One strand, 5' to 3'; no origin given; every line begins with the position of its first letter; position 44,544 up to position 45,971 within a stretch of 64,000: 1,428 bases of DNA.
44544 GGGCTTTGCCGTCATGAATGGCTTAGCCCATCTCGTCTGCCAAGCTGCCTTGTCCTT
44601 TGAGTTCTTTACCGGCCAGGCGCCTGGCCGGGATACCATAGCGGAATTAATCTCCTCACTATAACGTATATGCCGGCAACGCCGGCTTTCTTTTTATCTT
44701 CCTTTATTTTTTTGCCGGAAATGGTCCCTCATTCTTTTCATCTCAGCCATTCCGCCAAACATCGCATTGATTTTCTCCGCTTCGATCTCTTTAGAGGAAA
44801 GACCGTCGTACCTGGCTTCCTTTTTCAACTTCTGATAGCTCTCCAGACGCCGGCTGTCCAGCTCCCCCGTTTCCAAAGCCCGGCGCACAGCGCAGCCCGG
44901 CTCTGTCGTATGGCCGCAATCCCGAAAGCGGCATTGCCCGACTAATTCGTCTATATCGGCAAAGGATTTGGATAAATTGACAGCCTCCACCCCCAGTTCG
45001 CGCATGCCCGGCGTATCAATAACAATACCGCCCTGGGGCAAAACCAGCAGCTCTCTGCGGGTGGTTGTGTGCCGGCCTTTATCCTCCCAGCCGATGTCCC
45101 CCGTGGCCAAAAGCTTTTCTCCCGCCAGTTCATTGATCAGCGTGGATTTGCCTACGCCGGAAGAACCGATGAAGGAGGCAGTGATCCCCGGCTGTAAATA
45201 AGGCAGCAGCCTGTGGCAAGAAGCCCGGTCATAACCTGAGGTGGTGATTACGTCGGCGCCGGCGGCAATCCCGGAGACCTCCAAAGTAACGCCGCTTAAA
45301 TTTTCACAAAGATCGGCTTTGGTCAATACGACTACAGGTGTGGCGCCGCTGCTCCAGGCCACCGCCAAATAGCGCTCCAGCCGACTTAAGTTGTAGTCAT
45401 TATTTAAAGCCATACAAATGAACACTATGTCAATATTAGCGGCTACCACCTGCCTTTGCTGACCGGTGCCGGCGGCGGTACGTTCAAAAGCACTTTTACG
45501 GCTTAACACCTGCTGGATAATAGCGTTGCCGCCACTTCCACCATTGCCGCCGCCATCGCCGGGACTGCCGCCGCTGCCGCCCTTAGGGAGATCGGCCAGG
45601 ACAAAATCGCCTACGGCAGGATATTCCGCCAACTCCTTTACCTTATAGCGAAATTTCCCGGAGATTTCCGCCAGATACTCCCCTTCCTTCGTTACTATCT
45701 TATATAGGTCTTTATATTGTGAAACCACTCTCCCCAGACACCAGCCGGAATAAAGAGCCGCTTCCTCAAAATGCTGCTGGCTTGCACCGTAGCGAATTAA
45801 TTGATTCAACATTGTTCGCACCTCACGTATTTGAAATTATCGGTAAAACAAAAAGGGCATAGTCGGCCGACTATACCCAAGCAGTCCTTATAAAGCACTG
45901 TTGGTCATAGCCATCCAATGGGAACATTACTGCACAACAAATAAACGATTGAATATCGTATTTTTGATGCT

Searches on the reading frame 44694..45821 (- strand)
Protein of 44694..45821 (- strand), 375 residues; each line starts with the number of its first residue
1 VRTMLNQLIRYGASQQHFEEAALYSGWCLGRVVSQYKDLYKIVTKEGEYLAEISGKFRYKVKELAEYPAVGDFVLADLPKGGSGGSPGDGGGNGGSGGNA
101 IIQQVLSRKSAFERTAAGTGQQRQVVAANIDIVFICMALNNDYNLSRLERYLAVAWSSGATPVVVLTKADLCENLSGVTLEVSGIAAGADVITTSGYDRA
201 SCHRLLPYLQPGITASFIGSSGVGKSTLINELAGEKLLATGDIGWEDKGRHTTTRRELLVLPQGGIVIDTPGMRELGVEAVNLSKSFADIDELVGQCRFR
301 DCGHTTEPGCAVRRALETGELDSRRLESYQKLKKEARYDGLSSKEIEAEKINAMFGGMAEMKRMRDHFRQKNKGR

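Call 61: search_protein_families(library=pfam, max_evalue=1e-8, proteins=[window:44694-45821:-])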
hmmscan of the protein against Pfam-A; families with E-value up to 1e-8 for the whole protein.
window:44694-45821:- (375 aa): 1 family
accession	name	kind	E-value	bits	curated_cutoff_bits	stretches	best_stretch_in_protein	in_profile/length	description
PF03193.22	RsgA_GTPase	-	1e-46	159.4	30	1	105-278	1-173/174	RsgA GTPase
